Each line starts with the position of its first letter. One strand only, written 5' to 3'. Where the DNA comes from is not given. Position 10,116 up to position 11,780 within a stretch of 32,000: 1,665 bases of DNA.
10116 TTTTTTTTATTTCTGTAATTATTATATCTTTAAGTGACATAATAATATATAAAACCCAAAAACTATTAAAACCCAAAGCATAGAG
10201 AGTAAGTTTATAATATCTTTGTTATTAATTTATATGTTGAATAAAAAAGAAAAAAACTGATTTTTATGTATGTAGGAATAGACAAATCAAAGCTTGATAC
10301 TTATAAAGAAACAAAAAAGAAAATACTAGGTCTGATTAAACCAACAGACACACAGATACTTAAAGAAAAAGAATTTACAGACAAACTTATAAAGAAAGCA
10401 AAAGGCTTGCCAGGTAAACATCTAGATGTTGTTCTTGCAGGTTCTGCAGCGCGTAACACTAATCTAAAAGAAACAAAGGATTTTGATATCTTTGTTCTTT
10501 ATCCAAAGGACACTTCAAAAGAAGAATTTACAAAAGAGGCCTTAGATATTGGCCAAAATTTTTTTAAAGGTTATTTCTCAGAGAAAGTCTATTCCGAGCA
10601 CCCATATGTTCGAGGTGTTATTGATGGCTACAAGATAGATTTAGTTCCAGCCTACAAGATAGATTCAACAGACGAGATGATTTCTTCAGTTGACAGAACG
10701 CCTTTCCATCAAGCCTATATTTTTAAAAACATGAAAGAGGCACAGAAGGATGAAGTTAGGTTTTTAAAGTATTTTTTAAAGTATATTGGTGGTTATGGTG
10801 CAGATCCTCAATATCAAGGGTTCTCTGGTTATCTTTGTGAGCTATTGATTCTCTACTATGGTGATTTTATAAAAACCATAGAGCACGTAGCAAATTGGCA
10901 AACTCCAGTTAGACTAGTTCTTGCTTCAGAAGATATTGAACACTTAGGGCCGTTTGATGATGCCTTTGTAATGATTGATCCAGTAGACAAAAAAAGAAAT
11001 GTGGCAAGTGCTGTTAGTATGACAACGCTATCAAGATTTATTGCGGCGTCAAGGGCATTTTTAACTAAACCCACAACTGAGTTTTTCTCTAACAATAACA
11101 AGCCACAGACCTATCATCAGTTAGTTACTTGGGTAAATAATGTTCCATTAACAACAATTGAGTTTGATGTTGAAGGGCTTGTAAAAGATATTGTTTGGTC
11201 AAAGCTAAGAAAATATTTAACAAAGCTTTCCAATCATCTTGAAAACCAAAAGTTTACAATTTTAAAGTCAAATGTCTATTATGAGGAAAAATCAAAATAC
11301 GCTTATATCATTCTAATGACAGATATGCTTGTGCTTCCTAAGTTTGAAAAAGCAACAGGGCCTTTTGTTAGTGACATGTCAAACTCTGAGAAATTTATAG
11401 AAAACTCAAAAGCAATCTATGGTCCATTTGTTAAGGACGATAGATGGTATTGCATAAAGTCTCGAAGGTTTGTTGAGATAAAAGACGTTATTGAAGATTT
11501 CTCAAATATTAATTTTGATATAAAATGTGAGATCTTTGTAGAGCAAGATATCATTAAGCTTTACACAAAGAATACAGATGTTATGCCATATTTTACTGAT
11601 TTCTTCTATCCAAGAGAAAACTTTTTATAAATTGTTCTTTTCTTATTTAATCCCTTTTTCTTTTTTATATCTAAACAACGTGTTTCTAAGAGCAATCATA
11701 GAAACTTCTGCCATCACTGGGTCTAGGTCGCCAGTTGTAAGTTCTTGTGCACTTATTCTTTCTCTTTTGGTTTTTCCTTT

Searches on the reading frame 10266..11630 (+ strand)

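Call 59: search_protein_families(library=pfam, proteins=[window:10266-11630:+], max_evalue=0.001)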
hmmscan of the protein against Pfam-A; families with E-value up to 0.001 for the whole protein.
window:10266-11630:+ (454 aa): 4 families
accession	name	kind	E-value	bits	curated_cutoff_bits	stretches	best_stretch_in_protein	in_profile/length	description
PF09249.16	tRNA_NucTransf2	-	6.1e-38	130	27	1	162-274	1-112/113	tRNA nucleotidyltransferase, second domain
PF21133.2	CAA_C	-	2.1e-20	73.3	22.2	1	296-411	6-118/144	CCA-adding enzyme, C-terminal domain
PF01909.29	NTP_transf_2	-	1.9e-10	41.4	21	1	41-147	4-92/93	Nucleotidyltransferase domain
PF18144.7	SMODS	-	0.00021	22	26.5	1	35-135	29-136/164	Second Messenger Oligonucleotide or Dinucleotide Synthetase domain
